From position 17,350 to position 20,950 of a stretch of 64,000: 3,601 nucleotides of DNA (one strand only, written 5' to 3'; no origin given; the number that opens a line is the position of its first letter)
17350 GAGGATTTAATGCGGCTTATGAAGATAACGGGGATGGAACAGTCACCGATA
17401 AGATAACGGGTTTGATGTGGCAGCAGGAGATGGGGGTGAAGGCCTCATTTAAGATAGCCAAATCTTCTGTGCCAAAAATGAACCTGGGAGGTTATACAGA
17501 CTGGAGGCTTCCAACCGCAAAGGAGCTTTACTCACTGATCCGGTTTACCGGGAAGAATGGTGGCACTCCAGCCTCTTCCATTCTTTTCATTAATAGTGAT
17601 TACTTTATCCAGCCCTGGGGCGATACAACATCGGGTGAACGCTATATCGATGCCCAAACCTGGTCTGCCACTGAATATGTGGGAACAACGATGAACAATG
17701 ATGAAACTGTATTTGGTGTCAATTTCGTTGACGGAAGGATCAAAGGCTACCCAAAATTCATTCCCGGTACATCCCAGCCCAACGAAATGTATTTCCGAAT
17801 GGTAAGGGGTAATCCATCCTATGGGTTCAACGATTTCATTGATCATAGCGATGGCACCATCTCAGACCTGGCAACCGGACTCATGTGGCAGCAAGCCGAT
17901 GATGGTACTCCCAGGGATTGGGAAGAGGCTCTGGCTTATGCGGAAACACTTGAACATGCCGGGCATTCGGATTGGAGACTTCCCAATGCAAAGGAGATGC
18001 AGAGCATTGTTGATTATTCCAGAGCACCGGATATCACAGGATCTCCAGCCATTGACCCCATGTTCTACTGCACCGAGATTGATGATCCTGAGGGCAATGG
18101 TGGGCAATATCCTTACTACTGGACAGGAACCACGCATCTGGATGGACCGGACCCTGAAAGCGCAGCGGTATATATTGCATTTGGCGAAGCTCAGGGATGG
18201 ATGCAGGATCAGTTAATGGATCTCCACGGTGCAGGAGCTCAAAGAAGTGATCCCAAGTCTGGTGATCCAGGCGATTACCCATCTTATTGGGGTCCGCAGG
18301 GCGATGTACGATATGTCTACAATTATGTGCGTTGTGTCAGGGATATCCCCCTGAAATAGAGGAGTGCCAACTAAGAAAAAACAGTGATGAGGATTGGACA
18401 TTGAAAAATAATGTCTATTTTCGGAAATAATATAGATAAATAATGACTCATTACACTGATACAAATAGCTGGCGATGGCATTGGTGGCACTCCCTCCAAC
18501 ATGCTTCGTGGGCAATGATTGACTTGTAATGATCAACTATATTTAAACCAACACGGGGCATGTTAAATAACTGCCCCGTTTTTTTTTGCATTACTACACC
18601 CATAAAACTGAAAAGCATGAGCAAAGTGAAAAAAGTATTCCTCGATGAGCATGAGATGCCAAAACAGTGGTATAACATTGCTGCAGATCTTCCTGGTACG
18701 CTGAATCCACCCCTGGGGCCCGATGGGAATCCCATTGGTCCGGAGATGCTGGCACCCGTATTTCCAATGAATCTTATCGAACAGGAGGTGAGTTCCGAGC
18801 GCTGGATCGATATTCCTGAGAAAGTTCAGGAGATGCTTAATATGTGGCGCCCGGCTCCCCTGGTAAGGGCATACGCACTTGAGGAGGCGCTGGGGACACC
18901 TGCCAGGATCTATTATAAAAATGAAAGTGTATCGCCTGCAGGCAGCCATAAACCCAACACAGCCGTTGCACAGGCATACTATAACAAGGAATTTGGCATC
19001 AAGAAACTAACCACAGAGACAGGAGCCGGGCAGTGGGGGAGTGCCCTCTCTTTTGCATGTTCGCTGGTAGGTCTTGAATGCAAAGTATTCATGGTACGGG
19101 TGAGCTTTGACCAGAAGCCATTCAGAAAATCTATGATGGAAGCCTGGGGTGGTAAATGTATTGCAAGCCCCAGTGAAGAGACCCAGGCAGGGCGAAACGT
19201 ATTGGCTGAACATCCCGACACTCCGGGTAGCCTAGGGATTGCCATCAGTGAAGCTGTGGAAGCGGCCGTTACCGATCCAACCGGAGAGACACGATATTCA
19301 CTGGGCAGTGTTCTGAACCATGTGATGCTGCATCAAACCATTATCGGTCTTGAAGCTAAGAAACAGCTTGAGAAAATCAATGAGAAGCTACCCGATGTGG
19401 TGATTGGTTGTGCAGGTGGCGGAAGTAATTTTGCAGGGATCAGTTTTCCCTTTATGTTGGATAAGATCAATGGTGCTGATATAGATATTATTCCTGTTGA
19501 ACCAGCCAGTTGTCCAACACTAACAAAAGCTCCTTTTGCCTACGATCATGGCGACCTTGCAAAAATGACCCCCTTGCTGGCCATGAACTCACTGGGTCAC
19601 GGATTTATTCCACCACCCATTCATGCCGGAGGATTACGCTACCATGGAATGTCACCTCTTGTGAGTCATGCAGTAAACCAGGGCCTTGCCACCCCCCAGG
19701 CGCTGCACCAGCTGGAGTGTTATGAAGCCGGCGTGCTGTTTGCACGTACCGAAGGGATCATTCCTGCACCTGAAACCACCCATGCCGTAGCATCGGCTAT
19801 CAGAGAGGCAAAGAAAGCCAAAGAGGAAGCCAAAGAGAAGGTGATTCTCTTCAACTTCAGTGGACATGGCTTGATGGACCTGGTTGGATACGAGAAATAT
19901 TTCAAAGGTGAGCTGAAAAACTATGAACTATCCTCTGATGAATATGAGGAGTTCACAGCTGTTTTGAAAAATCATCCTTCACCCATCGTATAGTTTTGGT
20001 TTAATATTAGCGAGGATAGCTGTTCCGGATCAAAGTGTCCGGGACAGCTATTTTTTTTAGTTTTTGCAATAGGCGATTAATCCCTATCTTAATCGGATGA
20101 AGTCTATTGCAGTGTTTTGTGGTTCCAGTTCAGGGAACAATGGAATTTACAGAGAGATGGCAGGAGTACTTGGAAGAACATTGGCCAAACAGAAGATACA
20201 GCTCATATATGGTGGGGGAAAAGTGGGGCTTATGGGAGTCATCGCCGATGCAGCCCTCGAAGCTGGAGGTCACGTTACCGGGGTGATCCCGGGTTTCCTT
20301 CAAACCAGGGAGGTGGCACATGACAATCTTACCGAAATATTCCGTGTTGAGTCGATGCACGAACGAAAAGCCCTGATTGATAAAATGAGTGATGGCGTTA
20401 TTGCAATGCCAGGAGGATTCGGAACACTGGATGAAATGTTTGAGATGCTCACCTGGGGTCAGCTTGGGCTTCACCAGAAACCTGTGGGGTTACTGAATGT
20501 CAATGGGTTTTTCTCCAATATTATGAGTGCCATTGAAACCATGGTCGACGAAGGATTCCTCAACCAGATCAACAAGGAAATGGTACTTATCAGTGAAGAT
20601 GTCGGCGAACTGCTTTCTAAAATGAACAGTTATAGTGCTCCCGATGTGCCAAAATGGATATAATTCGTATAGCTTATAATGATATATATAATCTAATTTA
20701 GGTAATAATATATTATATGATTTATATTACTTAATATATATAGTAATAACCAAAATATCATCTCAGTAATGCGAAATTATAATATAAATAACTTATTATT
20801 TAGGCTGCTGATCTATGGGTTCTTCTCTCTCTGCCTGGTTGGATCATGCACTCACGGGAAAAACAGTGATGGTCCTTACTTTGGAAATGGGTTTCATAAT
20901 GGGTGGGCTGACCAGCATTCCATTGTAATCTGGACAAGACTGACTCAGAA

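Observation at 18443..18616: Classical-style Trp leader peptide attenuator in front of a stand-alone trpB2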

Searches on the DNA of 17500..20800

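Call 3: search_rna_families(source=window, start=17500, end=20800, threshold=evalue, max_evalue=10, show_alignments=3)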
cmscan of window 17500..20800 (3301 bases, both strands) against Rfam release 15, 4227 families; matches with E-value up to 10: 3.
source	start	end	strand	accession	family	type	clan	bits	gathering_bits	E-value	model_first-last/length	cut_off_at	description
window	19958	20056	+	RF04179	BTnc049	Gene; sRNA;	-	18.4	81.9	8.6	1-111/111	no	Bacteroides sRNA BTnc049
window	17554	17618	+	RF02308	TtnuCD34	Gene; snRNA; snoRNA; CD-box;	-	17.1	80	9.2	1-64/64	no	Tetrahymena snoRNA TtnuCD34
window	19077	19186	+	RF02191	TCL6_1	Gene; lncRNA;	-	15.5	60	4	1-113/113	no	T-cell leukemia/lymphoma 6 conserved region 1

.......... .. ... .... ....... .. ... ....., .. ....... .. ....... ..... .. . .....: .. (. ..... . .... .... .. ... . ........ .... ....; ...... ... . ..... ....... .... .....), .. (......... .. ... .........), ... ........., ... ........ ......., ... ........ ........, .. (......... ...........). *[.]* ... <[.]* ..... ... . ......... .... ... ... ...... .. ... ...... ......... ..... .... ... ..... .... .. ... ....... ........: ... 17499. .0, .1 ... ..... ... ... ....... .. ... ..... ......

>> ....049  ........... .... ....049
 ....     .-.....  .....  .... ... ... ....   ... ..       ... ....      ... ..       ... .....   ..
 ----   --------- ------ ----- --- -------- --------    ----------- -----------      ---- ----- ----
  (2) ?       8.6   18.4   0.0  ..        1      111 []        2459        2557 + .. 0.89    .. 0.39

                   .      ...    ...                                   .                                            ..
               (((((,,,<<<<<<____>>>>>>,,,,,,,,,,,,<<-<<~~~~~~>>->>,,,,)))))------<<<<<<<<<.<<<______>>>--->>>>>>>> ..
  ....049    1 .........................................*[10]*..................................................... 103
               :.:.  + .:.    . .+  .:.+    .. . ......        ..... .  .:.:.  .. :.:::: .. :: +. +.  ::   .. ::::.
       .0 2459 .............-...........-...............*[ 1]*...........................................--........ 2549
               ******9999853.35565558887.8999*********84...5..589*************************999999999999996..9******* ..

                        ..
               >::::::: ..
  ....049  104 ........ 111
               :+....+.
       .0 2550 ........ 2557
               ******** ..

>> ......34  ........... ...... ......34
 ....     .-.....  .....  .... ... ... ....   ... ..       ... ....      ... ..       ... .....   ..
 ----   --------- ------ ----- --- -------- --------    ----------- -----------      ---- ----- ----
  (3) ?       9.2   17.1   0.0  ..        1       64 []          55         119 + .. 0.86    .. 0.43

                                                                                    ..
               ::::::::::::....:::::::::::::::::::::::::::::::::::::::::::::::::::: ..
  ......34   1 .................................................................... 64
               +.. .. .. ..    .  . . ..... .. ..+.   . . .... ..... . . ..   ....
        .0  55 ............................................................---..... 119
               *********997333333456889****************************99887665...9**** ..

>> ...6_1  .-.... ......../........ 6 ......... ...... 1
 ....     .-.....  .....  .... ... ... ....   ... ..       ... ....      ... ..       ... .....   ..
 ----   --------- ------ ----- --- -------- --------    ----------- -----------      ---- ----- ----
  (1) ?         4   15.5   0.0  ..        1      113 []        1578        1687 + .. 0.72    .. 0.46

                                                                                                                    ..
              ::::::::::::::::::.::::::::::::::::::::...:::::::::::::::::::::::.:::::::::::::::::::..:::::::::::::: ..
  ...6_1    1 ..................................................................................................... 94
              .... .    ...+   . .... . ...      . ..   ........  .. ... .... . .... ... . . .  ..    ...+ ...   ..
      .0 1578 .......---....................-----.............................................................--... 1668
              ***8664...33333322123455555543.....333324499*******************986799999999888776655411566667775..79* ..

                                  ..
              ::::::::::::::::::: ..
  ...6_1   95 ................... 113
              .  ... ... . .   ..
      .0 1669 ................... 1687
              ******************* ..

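Call 31: search_rna_families(source=window, start=18380, end=18625, threshold=evalue, max_evalue=10, show_alignments=4)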
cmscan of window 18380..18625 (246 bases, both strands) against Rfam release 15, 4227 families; matches with E-value up to 10: 10.
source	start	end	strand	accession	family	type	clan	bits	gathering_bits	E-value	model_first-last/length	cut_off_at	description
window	18510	18576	+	RF01641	ceN53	Gene; snRNA; snoRNA; CD-box;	-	16.6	50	0.77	1-74/74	no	Caenorhabditis snoRNA ceN53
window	18380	18461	+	RF01190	snR50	Gene; snRNA; snoRNA; CD-box;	-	16.6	45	4.3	1-89/89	no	Small nucleolar RNA snR50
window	18541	18618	-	RF02029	sraA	Gene; sRNA;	-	15.9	56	5.2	1-95/95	no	sraA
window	18498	18586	+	RF02551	DapZ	Cis-reg;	-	15.6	56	2.3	1-78/78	no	ABC transporter regulator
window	18510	18576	+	RF01611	ceN108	Gene; snRNA; snoRNA; CD-box;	-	15.4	50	1.2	1-70/70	no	Caenorhabditis snoRNA ceN108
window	18544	18591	-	RF02397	sau-5971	Gene; sRNA;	-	13.4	90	5.7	43-96/96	no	Staphylococcus sRNA sau-5971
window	18584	18625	-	RF04282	mir-507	Gene; miRNA;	CL00136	13.3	79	5.5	41-82/82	5'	mir-507 microRNA precursor family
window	18476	18585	+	RF02450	ncr1175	Gene; sRNA;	-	12.2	60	9.7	1-110/110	no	Bacillus sRNA ncr1175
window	18380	18588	+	RF00018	CsrB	Gene; sRNA;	CL00106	10.8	71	0.42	193-356/356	5'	CsrB/RsmB RNA family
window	18580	18623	-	RF02143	HYMAI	Gene; lncRNA;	-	10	80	6.7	198-241/241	no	Hydatidiform mole associated and imprinted conserved region 1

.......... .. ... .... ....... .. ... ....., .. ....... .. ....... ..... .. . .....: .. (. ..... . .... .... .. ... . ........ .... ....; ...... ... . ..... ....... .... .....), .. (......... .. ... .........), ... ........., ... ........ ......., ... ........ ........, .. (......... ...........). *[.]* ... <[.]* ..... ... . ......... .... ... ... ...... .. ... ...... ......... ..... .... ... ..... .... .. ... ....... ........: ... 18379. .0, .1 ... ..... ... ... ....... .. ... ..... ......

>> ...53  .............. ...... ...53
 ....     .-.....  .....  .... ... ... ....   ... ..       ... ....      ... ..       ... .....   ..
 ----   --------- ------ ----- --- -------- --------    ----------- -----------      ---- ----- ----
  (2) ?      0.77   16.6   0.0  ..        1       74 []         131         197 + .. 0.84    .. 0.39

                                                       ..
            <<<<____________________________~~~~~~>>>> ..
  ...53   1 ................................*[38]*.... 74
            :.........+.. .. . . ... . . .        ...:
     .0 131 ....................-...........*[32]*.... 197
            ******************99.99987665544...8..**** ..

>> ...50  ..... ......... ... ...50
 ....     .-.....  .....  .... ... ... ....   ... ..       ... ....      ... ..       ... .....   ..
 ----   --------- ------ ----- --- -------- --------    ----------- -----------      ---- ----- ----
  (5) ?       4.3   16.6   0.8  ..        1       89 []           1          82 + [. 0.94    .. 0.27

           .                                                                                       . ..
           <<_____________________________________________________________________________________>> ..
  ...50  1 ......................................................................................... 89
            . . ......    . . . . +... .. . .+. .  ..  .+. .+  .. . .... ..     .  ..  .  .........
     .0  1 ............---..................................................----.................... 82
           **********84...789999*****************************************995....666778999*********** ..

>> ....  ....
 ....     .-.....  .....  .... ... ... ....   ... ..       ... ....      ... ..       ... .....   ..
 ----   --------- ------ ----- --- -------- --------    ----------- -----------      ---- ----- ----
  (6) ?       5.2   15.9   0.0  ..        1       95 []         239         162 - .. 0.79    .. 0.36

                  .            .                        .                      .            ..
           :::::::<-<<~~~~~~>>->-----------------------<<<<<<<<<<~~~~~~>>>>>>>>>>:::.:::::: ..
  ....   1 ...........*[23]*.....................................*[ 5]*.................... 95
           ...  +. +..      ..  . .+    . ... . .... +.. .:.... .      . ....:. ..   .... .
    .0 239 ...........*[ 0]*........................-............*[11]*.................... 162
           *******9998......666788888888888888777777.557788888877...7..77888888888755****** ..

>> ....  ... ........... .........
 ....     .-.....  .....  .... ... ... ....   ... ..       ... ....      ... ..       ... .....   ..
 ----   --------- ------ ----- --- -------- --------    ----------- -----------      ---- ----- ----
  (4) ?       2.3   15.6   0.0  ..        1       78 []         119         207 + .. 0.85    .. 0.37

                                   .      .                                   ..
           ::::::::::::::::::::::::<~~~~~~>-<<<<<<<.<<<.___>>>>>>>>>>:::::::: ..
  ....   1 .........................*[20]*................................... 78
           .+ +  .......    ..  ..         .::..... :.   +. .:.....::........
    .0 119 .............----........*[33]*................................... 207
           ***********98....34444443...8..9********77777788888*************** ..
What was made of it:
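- On Rfam RF00513 Trp_leader (Proteobacteria): No hit at E <= 10 (calls 3, 31).
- On T-box leader (tRNA-Trp sensing): No T-box hit at E <= 10 (calls 3, 31).
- Neither Rfam Trp-leader model matches (calls 3, 31).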

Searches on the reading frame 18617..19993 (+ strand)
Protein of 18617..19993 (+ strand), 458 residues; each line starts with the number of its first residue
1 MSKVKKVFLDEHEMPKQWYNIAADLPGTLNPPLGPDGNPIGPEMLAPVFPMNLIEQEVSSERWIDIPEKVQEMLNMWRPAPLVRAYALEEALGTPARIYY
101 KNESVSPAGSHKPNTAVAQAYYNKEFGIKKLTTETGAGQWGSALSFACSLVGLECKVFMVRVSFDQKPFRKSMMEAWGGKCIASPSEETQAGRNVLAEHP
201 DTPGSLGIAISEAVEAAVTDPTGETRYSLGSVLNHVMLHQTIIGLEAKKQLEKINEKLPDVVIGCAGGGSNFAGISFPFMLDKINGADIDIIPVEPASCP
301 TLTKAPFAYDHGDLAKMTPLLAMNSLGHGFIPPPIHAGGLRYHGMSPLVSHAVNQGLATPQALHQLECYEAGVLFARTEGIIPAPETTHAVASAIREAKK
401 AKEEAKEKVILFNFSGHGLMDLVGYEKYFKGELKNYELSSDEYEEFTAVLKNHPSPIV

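Call 6: search_protein_families(library=pfam, proteins=[window:18617-19993:+])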
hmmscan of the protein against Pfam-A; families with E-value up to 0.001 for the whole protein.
window:18617-19993:+ (458 aa): 1 family
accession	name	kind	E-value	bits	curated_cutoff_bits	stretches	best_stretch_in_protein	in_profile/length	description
PF00291.31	PALP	-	1.1e-37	130.4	35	1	77-416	5-295/295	Pyridoxal-phosphate dependent enzyme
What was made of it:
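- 18617..19993 (+): trpB2, a TrpB-like PLP enzyme of 458 aa. It is the regulated gene and is monocistronic. Pfam PALP (call 6).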

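Call 9: search_protein_families(library=ncbifam, proteins=[window:18617-19993:+])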
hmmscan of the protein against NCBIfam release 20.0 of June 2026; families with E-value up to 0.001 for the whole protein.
window:18617-19993:+ (458 aa): 20 families
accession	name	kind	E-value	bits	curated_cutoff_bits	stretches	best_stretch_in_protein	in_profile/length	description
NF009057.0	PRK12391.1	equivalog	2.1e-215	715.3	366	1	5-441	4-438/441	TrpB-like pyridoxal phosphate-dependent enzyme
TIGR01415.1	trpB_rel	hypoth_equivalog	8.3e-192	637.5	518.85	1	14-431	1-418/419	TrpB-like pyridoxal phosphate-dependent enzyme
TIGR00263.1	trpB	equivalog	2.9e-47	161.6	392.45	1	77-422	48-378/385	tryptophan synthase subunit beta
NF010376.0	PRK13803.1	equivalog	9.3e-47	160.1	819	1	78-431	259-597/600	bifunctional phosphoribosylanthranilate isomerase/tryptophan synthase subunit beta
NF010375.0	PRK13802.1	equivalog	3e-31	108.2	1386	1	78-429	325-673/695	bifunctional indole-3-glycerol phosphate synthase/tryptophan synthase subunit beta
NF006050.0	PRK08197.1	equivalog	1.9e-13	50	303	2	80-160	81-159/406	threonine synthase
NF004996.0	PRK06381.1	equivalog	1.4e-10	40.7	266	1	78-185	12-116/319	threonine synthase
TIGR01139.1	cysK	equivalog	4.4e-09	36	350.95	1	81-332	9-223/298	cysteine synthase A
TIGR01136.1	cysKM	subfamily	1.1e-08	34.8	344.15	1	81-305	9-207/299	cysteine synthase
NF040741.1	ornith_OrtB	equivalog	1.4e-08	33.7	550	1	80-168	69-151/464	2-amino-4-oxopentanoate thiolase subunit OrtB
NF006390.0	PRK08639.1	equivalog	2.4e-08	33.4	421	0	64-170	10-114/418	threonine ammonia-lyase IlvA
NF006094.0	PRK08246.1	subfamily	5.4e-07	29.3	331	1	70-309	14-213/310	serine/threonine dehydratase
TIGR02079.1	THD1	equivalog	2.8e-06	26.4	440.55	0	69-168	6-103/410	threonine ammonia-lyase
NF008735.0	PRK11761.1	equivalog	3.9e-06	26.3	413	1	79-197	12-128/296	cysteine synthase CysM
NF045641.2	BHydaspDhtseBhcB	equivalog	1e-05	24.8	550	1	80-199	21-134/312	beta-hydroxyaspartate dehydratase BhcB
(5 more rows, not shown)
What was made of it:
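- On TrpB2 (TrpB-like PLP enzyme; NCBIfam NF009057 / TIGR01415), for the regulated gene: TIGR00263 trpB 161.6 bits (cut-off 392.45) (call 9).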

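Call 10: find_related_loci(query=window:18617-19993:+, collection=genome_contigs, flank=3000)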
Query window:18617-19993:+ (458 aa) in genome_contigs; peptide patterns used: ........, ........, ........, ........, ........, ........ (x = any residue, [..] = any of these).
599 stretches matched a pattern (row limit reached: there are more); 416 encode a relative of the query (tblastn E <= 1e-3); the best 80 are kept; 80 distinct loci.
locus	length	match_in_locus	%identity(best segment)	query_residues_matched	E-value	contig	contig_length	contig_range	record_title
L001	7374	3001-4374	93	1-458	0e+0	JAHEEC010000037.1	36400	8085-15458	MAG: Bacteroidetes bacterium isolate Ww252 NODE_1236_length_36400_cov_8.182943, whole genome shotgun sequence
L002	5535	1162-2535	93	1-458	0e+0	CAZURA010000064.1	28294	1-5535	MAG TPA_asm: uncultured Bacteroides sp. isolate SRP077602_co5_373 genome assembly, contig: NODE_8278_length_28294_cov_5.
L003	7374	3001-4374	91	1-458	0e+0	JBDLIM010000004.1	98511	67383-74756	MAG: Bacteroidota bacterium isolate MAG031 MAG031_4, whole genome shotgun sequence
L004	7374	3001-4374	90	1-458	0e+0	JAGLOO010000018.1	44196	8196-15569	MAG: Bacteroidales bacterium isolate RS_7_37 ROV157_7.bin.37.fa_18, whole genome shotgun sequence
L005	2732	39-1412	90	1-458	0e+0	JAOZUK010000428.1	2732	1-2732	MAG: Bacteroidales bacterium isolate GMC8.maxbin2.069_sub GMC8_70368_length_2732_cov_26.897273, whole genome shotgun seq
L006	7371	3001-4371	90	1-457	0e+0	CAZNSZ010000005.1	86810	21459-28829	MAG TPA_asm: uncultured Bacteroides sp. isolate binchicken_co176_102 genome assembly, contig: NODE_42_length_86810_cov_1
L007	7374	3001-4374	89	1-458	0e+0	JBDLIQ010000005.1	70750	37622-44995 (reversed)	MAG: Bacteroidota bacterium isolate MAG042 MAG042_5, whole genome shotgun sequence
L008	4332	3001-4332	93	1-444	0e+0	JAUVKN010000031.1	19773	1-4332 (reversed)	MAG: Bacteroidia bacterium isolate CSMAG_481 CSMAG_481_k141_2433467_length_19773_cov_9.9653, whole genome shotgun sequen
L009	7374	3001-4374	88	1-458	0e+0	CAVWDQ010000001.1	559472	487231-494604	MAG: uncultured Bacteroidales bacterium isolate MFD03804.bin.2.147 genome assembly, contig: contig_10249, whole genome s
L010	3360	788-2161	89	1-458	0e+0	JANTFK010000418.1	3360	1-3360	MAG: Bacteroidales bacterium isolate bin100107 c_000000034268, whole genome shotgun sequence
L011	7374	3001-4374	88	1-458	0e+0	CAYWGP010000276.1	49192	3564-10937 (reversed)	MAG TPA_asm: uncultured Bacteroides sp. isolate binchicken_co231_94 genome assembly, contig: k141_1912555, whole genome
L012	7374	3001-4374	88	1-458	0e+0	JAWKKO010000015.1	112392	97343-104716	MAG: Bacteroidales bacterium isolate ABC2.51 ABC2.51.fa-15, whole genome shotgun sequence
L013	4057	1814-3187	88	1-458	0e+0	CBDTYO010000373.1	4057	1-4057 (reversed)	MAG TPA_asm: uncultured Bacteroidia bacterium isolate ERR2431960_concoct_72 genome assembly, contig: ERZ23880139.17478,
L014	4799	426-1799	88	1-458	0e+0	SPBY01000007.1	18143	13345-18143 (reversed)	MAG: Bacteroidia bacterium isolate das_tool.concoct.150 k141_678267, whole genome shotgun sequence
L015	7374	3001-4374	88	1-458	0e+0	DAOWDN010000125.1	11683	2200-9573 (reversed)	MAG TPA_asm: Bacteroidia bacterium isolate CSMAG_1914 CSMAG_1914_k141_6014835_length_11683_cov_13.7573, whole genome sho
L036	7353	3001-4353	80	6-456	0e+0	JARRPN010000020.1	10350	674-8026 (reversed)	MAG: Calditrichaceae bacterium isolate Spart_177_MAG scaffold_2856, whole genome shotgun sequence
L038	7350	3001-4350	78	5-456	0e+0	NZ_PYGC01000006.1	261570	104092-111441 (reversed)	Prolixibacter denitrificans strain DSM 27267 Ga0181020_106, whole genome shotgun sequence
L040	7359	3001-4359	76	6-458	0e+0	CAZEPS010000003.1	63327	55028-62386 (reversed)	MAG TPA_asm: uncultured Leptospirales bacterium isolate SRP141376_co4_248 genome assembly, contig: NODE_813_length_63327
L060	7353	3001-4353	76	6-456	0e+0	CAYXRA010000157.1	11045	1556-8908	MAG TPA_asm: uncultured Calditrichaceae bacterium isolate SRP141376_co2_326 genome assembly, contig: NODE_11273_length_1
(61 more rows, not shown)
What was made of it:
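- On Rfam RF01692 Bacteroid-trp: The phylum criterion is met (call 10).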

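Call 51: search_protein_families(library=pfam, proteins=[L036:2692-2973:+, L040:2693-2983:+, L060:2695-2976:+, L038:1546-2727:+])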
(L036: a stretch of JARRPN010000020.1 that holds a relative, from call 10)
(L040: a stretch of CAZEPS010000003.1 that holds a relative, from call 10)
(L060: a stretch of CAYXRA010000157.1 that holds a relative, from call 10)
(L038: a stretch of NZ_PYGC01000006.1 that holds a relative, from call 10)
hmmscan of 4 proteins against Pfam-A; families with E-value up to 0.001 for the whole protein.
L036:2692-2973:+ (93 aa): 1 family
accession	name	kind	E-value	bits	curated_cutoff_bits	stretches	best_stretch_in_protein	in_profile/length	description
PF01371.25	Trp_repressor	-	1.8e-18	66.8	27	1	4-86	3-86/88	Trp repressor protein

L040:2693-2983:+ (96 aa): 1 family
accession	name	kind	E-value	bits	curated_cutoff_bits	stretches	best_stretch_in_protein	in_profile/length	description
PF01371.25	Trp_repressor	-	3.9e-18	65.7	27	1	6-88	3-86/88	Trp repressor protein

L060:2695-2976:+ (93 aa): 2 families
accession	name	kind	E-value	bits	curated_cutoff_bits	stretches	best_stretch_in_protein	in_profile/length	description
PF01371.25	Trp_repressor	-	3.6e-16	59.4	27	1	4-86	3-86/88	Trp repressor protein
PF13384.12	HTH_23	-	0.00095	19.4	24.6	0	38-64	6-32/50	Homeodomain-like domain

L038:1546-2727:+ (393 aa): 2 families
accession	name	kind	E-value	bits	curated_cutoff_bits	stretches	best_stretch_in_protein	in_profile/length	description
PF00155.27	Aminotran_1_2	-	1.4e-33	117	19.7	1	30-383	2-361/361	Aminotransferase class I and II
PF01212.27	Beta_elim_lyase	-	7.2e-05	22.7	27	1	130-200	92-168/288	Beta-eliminating lyase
